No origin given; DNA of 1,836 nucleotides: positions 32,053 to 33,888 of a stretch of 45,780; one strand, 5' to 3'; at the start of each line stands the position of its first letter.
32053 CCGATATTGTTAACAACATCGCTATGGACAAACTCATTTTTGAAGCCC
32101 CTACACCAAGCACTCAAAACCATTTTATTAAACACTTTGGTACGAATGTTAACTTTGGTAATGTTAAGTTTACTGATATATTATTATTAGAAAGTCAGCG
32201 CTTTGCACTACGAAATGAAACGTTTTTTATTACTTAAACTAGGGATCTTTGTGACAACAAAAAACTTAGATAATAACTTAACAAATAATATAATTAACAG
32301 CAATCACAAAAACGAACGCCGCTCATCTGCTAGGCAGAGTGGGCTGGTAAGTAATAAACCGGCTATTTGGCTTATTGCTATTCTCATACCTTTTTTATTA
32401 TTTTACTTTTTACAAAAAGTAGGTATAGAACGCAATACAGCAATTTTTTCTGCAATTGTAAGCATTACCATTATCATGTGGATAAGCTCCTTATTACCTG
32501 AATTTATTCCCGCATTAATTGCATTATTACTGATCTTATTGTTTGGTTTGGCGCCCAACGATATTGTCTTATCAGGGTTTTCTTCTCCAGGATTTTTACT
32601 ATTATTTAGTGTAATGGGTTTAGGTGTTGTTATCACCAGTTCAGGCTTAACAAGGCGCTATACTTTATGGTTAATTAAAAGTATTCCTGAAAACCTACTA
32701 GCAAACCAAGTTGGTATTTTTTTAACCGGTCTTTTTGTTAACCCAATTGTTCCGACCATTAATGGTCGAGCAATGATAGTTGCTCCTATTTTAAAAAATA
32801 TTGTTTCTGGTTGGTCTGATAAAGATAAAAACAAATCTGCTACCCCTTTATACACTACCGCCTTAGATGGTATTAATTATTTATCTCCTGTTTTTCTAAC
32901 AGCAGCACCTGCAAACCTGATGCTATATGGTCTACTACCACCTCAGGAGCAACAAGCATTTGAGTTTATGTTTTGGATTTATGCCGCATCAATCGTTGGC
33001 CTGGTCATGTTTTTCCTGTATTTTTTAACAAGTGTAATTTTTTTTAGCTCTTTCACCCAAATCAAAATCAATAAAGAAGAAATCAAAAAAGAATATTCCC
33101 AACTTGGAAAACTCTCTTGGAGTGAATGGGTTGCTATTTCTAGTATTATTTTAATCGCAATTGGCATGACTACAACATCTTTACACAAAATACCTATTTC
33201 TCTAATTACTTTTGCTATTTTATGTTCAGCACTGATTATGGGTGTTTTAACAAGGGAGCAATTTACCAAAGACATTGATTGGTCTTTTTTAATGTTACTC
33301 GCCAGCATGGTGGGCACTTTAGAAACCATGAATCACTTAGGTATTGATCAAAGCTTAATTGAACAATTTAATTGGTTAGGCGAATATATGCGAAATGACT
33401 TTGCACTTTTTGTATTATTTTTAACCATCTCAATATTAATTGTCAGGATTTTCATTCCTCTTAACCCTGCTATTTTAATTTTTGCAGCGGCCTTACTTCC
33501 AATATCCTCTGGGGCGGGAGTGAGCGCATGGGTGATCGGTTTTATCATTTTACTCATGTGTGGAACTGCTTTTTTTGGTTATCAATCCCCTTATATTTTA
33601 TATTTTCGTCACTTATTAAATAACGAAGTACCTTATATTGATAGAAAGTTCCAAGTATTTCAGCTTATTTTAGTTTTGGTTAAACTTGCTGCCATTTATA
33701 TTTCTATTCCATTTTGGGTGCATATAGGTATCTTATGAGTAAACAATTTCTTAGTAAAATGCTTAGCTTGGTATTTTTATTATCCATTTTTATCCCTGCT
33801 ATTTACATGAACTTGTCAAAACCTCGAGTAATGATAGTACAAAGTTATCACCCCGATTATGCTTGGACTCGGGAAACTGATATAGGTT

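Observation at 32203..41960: Two diverged, convergently oriented copies of a translationally coupled permease plus membrane-anchored binding-protein cassette: possible new binding-protein-dependent secondary transporter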

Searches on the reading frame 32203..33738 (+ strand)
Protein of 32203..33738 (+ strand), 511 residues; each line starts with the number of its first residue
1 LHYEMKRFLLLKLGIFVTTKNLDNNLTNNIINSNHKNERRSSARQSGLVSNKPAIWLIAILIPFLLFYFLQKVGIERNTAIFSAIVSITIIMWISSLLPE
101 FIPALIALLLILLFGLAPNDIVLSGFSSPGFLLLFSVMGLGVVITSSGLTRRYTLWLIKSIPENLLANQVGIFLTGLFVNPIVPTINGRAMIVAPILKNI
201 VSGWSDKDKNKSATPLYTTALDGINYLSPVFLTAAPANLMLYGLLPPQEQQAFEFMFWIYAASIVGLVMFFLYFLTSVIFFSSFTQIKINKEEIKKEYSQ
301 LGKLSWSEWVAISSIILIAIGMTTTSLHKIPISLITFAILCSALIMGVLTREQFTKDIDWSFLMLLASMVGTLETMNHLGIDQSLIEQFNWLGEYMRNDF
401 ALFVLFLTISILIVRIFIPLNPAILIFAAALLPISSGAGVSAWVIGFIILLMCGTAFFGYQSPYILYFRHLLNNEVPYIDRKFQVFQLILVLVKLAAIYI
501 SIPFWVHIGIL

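Call 6: search_protein_families(library=pfam, proteins=[window:32203-33738:+], max_evalue=0.01)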
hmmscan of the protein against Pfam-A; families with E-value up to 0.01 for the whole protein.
window:32203-33738:+ (511 aa): 4 families
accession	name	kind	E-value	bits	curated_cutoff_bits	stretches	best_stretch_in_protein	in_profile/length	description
PF00939.25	Na_sulph_symp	-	1.5e-25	90.6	27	1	57-464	8-424/472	Sodium:sulfate symporter transmembrane region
PF03600.22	CitMHS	-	3.4e-17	63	31.9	1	90-443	1-327/336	Citrate transporter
PF06808.19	DctM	-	7.7e-07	28.7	23.8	1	259-457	168-366/413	Tripartite ATP-independent periplasmic transporter, DctM component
PF02322.20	Cyt_bd_oxida_II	-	0.0039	17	35.6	1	190-372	86-248/302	Cytochrome bd terminal oxidase subunit II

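Call 7: search_protein_families(library=ncbifam, proteins=[window:32203-33738:+], max_evalue=0.01)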
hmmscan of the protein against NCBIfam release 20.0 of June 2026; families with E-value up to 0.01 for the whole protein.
window:32203-33738:+ (511 aa): 1 family
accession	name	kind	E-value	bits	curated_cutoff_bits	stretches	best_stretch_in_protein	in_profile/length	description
TIGR00785.1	dass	subfamily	4.3e-28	98.2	198.6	1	74-463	5-401/444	DASS family sodium-coupled anion symporter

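Call 30: find_homologous_proteins(query=window:32203-33738:+, max_evalue=0.001)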
Query window:32203-33738:+ (511 aa): 112 proteins with E <= 0.001 among 8000 candidates.
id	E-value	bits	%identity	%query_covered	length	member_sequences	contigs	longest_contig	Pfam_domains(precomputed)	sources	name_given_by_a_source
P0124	0.0e+0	1084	100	99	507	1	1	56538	PF00939.26,PF06808.19,PF03600.23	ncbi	-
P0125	3.4e-223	760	70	94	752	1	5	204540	PF00939.26,PF06808.19,PF03600.23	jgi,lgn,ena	-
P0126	6.4e-222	756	71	93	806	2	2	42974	PF00939.26,PF06808.19,PF03600.23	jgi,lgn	-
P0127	4.9e-215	733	69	95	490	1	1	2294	PF00939.26,PF03600.23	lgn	-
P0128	2.8e-206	704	64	95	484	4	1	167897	PF00939.26,PF06808.19,PF03600.23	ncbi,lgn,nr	ncbi:MAG: anion permease [Candidatus Thiodiazotropha sp. (ex Epidulcina cf. delphinae)]|nr:anion per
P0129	2.3e-197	675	66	90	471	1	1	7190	PF00939.26,PF03600.23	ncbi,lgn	-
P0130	2.7e-195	668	63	93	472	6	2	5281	PF00939.26,PF06808.19,PF03600.23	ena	-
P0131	6.1e-185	634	60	92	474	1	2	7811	PF00939.26,PF06808.19,PF03600.23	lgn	-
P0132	4.4e-181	621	59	92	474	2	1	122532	PF00939.26,PF06808.19,PF03600.23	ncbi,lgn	ncbi:MAG: SLC13 family permease [Desulfotalea sp.]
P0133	1.4e-179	616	58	93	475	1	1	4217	PF00939.26,PF03600.23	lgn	-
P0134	6.7e-177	607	58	92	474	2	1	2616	PF00939.26,PF06808.19,PF03600.23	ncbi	-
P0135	4.4e-175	601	57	92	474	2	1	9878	PF00939.26,PF06808.19,PF03600.23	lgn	-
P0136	8.1e-175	601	57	92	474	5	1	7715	PF00939.26,PF06808.19,PF03600.23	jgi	-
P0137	1.0e-173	597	59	86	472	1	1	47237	PF00939.26,PF03600.23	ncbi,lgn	ncbi:SLC13 family permease [Endothiovibrio diazotrophicus]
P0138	1.8e-173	596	58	90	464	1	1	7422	PF00939.26,PF03600.23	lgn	-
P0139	7.0e-170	584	57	91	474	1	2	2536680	PF00939.26,PF03600.23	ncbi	-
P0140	8.9e-169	581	56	92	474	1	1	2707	PF00939.26,PF03600.23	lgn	-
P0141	1.1e-167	577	56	91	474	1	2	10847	PF00939.26,PF03600.23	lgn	-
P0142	2.1e-166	573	56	91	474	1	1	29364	PF00939.26,PF03600.23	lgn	-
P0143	1.2e-165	570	56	93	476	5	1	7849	PF00939.26,PF06808.19,PF03600.23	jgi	jgi:di/tricarboxylate transporter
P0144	1.7e-165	570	56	92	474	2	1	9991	PF00939.26,PF06808.19,PF03600.23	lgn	-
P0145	1.3e-164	567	57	91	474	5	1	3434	PF00939.26,PF03600.23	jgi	jgi:di/tricarboxylate transporter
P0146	8.5e-164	564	56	91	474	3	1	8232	PF00939.26,PF06808.19,PF03600.23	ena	-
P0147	1.4e-163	563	55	92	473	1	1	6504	PF00939.26,PF03600.23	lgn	-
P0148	1.3e-162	560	55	91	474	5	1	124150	PF00939.26,PF03600.23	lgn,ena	-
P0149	9.0e-161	554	55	89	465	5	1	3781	PF00939.26,PF06808.19,PF03600.23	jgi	jgi:DASS family divalent anion:Na+ symporter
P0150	1.4e-159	550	52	94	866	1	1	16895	PF00939.26,PF06808.19,PF03600.23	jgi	jgi:FimV-like protein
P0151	5.6e-159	548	55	91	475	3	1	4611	PF00939.26,PF03600.23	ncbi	-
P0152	6.1e-159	548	53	90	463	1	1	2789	PF00939.26,PF06808.19,PF03600.23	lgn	-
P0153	7.5e-159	548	55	89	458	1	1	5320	PF00939.26,PF06808.19,PF03600.23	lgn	-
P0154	1.3e-158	547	53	92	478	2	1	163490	PF00939.26,PF03600.23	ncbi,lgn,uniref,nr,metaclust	ncbi:SLC13 family permease [Desulfobacter vibrioformis]|uniref:SLC13 family permease n=1 Tax=Desulfo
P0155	8.6e-158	544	56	89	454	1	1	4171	PF00939.26,PF03600.23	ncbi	-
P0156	8.0e-157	541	52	96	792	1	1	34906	PF00939.26,PF06808.19,PF03600.23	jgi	-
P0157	9.2e-155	534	55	89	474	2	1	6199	PF00939.26,PF03600.23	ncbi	-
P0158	3.3e-154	533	54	91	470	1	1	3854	PF00939.26,PF06808.19,PF03600.23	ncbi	-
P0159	6.1e-154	532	54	91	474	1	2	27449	PF00939.26,PF03600.23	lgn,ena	-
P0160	2.4e-153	530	51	89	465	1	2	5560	PF00939.26,PF03600.23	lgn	-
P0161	3.8e-153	529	51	91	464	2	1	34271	PF00939.26,PF06808.19,PF03600.23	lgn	-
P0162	4.4e-153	529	54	90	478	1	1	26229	PF00939.26,PF03600.23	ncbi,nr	ncbi:MAG: TRAP transporter large permease subunit [Gammaproteobacteria bacterium]|nr:TRAP transporte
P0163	1.2e-152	527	51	92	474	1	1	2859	PF00939.26,PF06808.19,PF03600.23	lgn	-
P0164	6.5e-152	525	50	96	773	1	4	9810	PF00939.26,PF06808.19,PF03600.23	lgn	-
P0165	2.2e-151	523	53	89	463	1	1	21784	PF00939.26,PF03600.23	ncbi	-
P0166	3.8e-151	522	52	89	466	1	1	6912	PF00939.26,PF03600.23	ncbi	-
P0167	4.3e-151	522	50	96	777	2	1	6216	PF00939.26,PF06808.19,PF03600.23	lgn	-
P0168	6.1e-151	522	50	97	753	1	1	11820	PF00939.26,PF06808.19,PF03600.23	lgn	-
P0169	6.7e-151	522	53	91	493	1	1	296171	PF00939.26,PF03600.23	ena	-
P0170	1.1e-150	521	55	92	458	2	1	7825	PF00939.26,PF03600.23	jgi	-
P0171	2.6e-149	516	53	89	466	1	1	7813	PF00939.26,PF06808.19,PF03600.23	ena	-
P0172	1.4e-148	514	49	91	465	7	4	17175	PF00939.26,PF06808.19,PF03600.23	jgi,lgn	-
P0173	1.8e-148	514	52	90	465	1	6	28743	PF00939.26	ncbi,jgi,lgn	jgi:DASS family divalent anion:Na+ symporter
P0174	2.0e-148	513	54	89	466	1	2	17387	PF00939.26,PF06808.19,PF03600.23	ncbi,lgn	-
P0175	2.2e-148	513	53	89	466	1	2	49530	PF00939.26,PF03600.23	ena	-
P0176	1.2e-147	511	52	89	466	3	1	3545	PF00939.26,PF03600.23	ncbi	-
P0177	1.8e-147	510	52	87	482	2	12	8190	PF00939.26,PF03600.23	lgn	-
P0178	3.0e-147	510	51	91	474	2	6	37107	PF00939.26,PF06808.19,PF03600.23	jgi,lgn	-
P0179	9.0e-147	508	48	92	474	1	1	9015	PF00939.26,PF06808.19,PF03600.23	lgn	-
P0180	1.4e-146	507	52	89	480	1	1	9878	PF00939.26,PF06808.19,PF03600.23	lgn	-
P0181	1.8e-146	507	48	96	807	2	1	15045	PF00939.26,PF06808.19,PF03600.23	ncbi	-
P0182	3.2e-146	506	49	93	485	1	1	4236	PF00939.26,PF06808.19,PF03600.23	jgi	jgi:DASS family divalent anion:Na+ symporter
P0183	3.6e-146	506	50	91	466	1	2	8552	PF00939.26,PF03600.23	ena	-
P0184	4.9e-145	502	52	91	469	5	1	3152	PF00939.26,PF03600.23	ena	-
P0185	2.6e-144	500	49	89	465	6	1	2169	PF00939.26,PF06808.19,PF03600.23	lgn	-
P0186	4.5e-144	499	51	89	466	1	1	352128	PF00939.26,PF03600.23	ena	-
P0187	2.1e-143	497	53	86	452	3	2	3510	PF00939.26,PF03600.23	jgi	jgi:DASS family divalent anion:Na+ symporter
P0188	1.3e-142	494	50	89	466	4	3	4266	PF00939.26,PF03600.23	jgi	jgi:di/tricarboxylate transporter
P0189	1.6e-142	494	50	89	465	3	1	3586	PF00939.26,PF03600.23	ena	-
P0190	2.2e-142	494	50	90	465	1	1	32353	PF00939.26,PF03600.23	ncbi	ncbi:SLC13 family permease [Halochromatium sp.]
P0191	5.9e-142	492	51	89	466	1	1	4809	PF00939.26,PF03600.23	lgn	-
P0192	1.0e-141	491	50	89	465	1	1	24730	PF00939.26,PF03600.23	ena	-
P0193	2.8e-141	490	51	89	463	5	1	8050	PF00939.26,PF03600.23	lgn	-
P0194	5.3e-141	489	50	89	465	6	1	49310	PF00939.26,PF03600.23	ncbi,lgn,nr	ncbi:MAG: anion permease [Chromatiaceae bacterium]|nr:anion permease [Chromatiaceae bacterium]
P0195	6.5e-141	489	50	89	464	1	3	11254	PF00939.26,PF03600.23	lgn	-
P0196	7.9e-141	488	49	89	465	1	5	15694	PF00939.26,PF03600.23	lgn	-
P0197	5.6e-140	486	49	89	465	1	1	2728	PF00939.26,PF03600.23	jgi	jgi:di/tricarboxylate transporter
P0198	7.1e-140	485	49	89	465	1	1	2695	PF00939.26,PF03600.23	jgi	jgi:di/tricarboxylate transporter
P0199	9.7e-140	485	49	89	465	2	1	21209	PF00939.26,PF03600.23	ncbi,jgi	jgi:di/tricarboxylate transporter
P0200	1.3e-139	484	49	89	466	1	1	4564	PF00939.26,PF03600.23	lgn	-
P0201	1.4e-139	484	50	89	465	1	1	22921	PF00939.26,PF03600.23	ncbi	-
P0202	6.0e-139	482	49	89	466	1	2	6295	PF00939.26,PF03600.23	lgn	-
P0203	9.8e-139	481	49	89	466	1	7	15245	PF00939.26,PF03600.23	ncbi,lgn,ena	-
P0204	1.2e-138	481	50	89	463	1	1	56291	PF00939.26,PF06808.19,PF03600.23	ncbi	-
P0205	2.8e-138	480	49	90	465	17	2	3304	PF00939.26,PF03600.23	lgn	-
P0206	2.9e-138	480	50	89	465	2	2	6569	PF00939.26,PF03600.23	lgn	-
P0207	1.4e-137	478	49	88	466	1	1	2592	PF00939.26,PF06808.19,PF03600.23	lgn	-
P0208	1.7e-137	477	49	89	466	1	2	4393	PF00939.26,PF03600.23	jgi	jgi:di/tricarboxylate transporter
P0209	1.2e-136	475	48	89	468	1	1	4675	PF00939.26,PF06808.19,PF03600.23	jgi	jgi:di/tricarboxylate transporter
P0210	1.9e-135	471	49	89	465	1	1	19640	PF00939.26,PF03600.23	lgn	-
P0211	2.9e-134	467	55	77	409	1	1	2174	PF00939.26,PF03600.23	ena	-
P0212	5.4e-129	449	49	84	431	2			PF00939.26,PF03600.23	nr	nr:SLC13 family permease [Rhabdochromatium marinum]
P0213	2.4e-119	418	50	76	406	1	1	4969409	PF00939.26,PF03600.23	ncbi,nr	ncbi:MAG: anion permease [Desulfobacter sp.]|nr:anion permease [Desulfobacter sp.]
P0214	7.2e-97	343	36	96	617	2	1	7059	PF00939.26,PF06808.19,PF03600.23,PF00027.36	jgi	jgi:DASS family divalent anion:Na+ symporter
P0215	1.9e-96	342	35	96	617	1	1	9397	PF00939.26,PF06808.19,PF03600.23,PF00027.36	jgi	jgi:DASS family divalent anion:Na+ symporter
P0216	1.2e-94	336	35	98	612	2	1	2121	PF00939.26,PF06808.19,PF03600.23,PF00027.36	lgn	-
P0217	4.2e-94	334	35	94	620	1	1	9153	PF00939.26,PF03600.23,PF00027.36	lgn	-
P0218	5.0e-94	334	35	96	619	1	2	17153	PF00939.26,PF03600.23,PF00027.36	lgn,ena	-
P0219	9.6e-94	333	37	89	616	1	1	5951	PF00939.26,PF06808.19,PF03600.23,PF00027.36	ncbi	-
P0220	1.9e-93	332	34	95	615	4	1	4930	PF00939.26,PF03600.23,PF00027.36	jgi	jgi:DASS family divalent anion:Na+ symporter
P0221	3.3e-93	331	60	37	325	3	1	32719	PF00939.26,PF03600.23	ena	-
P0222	4.0e-93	331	38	86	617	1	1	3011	PF00939.26,PF06808.19,PF03600.23,PF00027.36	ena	-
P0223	1.8e-89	319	35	89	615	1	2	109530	PF00939.26,PF06808.19,PF03600.23,PF00027.36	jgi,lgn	jgi:DASS family divalent anion:Na+ symporter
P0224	4.8e-89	318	38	89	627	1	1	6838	PF00939.26,PF06808.19,PF03600.23,PF00027.36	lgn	-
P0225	5.0e-89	318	52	58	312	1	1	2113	PF00939.26,PF03600.23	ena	-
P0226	5.2e-89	317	34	89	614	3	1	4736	PF00939.26,PF03600.23,PF00027.36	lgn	-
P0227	1.1e-87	313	36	95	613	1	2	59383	PF00939.26,PF03600.23,PF00027.36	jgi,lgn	jgi:di/tricarboxylate transporter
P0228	1.3e-87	313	35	89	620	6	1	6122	PF00939.26,PF06808.19,PF03600.23,PF00027.36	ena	-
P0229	1.7e-87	312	35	89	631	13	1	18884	PF00939.26,PF06808.19,PF03600.23,PF00027.36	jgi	jgi:DASS family divalent anion:Na+ symporter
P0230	3.3e-87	312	39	84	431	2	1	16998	PF00939.26,PF06808.19,PF03600.23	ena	-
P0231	7.5e-87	310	36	83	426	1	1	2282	PF00939.26,PF03600.23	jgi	jgi:divalent anion:Na+ symporter, DASS family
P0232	2.1e-84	302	33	94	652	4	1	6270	PF00939.26,PF03600.23,PF00027.36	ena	-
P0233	8.6e-83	297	34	92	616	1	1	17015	PF00939.26,PF03600.23,PF00027.36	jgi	jgi:divalent anion:Na+ symporter, DASS family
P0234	9.7e-81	290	33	88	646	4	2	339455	PF00939.26,PF03600.23,PF00027.36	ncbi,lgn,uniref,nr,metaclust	ncbi:SLC13 family permease [Pseudoalteromonas luteoviolacea]|uniref:Di-and tricarboxylate transporte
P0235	1.4e-57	214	29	89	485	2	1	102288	PF00939.26,PF03600.23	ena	-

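Call 32: search_solved_structures(query=A2, max_evalue=0.01)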
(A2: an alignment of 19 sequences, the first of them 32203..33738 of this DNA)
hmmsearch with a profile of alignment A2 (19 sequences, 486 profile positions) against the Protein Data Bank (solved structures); distinct sequences matched with E-value up to 0.01: 9.
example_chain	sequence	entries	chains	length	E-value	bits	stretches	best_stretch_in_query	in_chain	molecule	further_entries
9mcu_A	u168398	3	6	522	4.8e-21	78.2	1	27-419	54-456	Dicarboxylate transporter 2.1, chloroplastic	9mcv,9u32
9mcr_A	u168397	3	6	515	5.2e-19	71.5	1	32-429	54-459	Dicarboxylate transporter 1, chloroplastic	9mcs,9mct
8w6h_A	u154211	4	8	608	8.8e-09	37.8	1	30-192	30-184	Solute carrier family 13 member 1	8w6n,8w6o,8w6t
5uld_A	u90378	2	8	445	1.2e-08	37.4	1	309-435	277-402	Transporter, NadC family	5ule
5ul7_A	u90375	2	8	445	2.9e-08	36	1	33-435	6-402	Transporter, NadC family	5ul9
9n5n_A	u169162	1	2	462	3.4e-08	35.8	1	33-435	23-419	Transporter, NadC family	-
4f35_D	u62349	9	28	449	3.9e-08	35.6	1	33-435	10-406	Transporter, NadC family | DASS family sodium-coupled anion symporter | VcINDY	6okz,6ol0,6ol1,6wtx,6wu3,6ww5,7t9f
8y5u_A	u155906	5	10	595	1.3e-07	33.9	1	30-192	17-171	Solute carrier family 13 member 1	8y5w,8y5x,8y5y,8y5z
8uvc_A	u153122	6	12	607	6.8e-05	24.9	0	324-417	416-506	Na(+)/dicarboxylate cotransporter 3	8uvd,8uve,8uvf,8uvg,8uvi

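Call 38: find_related_loci(query=A4, collection=metagenome_contigs, flank=4000)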
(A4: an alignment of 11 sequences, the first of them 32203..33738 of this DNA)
Query A4 (511 aa) in metagenome_contigs; peptide patterns used: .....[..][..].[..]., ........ (x = any residue, [..] = any of these).
65 stretches matched a pattern; 22 encode a relative of the query (tblastn E <= 1e-3); 22 distinct loci.
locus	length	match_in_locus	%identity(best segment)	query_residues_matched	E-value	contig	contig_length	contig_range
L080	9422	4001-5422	71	38-511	0e+0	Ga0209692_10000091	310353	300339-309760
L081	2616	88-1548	56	25-511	0e+0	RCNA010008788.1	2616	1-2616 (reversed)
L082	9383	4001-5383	56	49-511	4e-166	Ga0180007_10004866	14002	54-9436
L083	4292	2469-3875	55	41-511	1e-167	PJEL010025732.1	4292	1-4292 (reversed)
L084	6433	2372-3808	49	34-511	5e-154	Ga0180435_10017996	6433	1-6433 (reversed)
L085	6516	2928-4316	51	49-511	3e-153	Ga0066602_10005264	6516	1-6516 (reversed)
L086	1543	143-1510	52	56-511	1e-155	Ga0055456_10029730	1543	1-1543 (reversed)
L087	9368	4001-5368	53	56-511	2e-142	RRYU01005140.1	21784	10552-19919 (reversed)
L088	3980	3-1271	53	82-511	2e-140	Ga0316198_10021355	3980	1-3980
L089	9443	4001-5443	70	31-511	0e+0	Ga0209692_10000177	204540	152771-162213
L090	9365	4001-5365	38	56-511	2e-96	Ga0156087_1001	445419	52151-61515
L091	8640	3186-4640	34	25-511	1e-94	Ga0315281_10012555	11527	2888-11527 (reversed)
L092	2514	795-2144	36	56-505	2e-93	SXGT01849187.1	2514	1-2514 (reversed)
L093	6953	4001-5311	35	75-511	1e-90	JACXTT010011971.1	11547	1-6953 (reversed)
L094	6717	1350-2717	36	56-511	4e-90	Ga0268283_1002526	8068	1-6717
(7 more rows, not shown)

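Call 41: find_encoding_contigs(protein=P0235, flank=6000, max_places=2)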
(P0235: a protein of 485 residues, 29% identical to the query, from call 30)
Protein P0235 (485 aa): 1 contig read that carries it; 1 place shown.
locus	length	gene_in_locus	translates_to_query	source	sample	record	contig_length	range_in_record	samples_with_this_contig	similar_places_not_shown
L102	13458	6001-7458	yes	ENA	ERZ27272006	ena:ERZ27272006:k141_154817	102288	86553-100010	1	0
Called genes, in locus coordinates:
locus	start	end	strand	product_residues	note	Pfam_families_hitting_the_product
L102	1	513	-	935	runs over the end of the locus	PF03797:Autotransporter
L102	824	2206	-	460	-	PF00474:SSF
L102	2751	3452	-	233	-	PF01578:Cytochrom_C_asm, PF27518:CcmC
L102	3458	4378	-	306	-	PF02511:Thy1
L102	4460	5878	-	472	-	PF00890:FAD_binding_2, PF01134:GIDA, PF03486:HI0933_like (weak), PF07992:Pyr_redox_2, PF12831:FAD_oxidored, PF13450:NAD_binding_8 (weak), PF00070:Pyr_redox, PF02852:Pyr_redox_dim, +4 more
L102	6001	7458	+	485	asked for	PF00939:Na_sulph_symp, PF03600:CitMHS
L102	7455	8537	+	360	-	PF04392:ABC_sub_bind (weak)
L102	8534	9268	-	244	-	-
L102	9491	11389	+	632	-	PF06480:FtsH_ext, PF06068:TIP49 (weak), PF13191:AAA_16 (faint), PF00004:AAA, PF07728:AAA_5 (weak), PF17862:AAA_lid_3, PF01434:Peptidase_M41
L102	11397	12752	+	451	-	PF02878:PGM_PMM_I, PF02879:PGM_PMM_II, PF02880:PGM_PMM_III, PF00408:PGM_PMM_IV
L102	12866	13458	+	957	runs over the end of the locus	?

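Call 42: find_encoding_contigs(protein=P0234, flank=6000, max_places=2)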
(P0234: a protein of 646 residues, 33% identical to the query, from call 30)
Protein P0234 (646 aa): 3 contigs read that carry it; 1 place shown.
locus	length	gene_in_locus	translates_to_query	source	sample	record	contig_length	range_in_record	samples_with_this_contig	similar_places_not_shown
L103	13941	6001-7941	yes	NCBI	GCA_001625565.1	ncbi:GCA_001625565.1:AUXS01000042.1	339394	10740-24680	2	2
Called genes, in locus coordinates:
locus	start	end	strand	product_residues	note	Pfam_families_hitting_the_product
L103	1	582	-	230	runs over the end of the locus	PF04391:DUF533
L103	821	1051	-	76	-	-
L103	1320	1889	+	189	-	-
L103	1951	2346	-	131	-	PF02472:ExbD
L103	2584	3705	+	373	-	PF13609:Porin_4, PF00267:Porin_1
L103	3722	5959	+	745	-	PF02743:dCache_1, PF22673:MCP-like_PDC_1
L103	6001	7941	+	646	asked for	PF00027:cNMP_binding, PF00939:Na_sulph_symp, PF03600:CitMHS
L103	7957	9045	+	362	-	PF04392:ABC_sub_bind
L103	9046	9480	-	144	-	-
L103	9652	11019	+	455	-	PF00144:Beta-lactamase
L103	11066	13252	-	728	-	PF19886:DUF6359 (weak)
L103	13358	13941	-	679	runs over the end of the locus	PF00149:Metallophos, PF02872:5_nucleotid_C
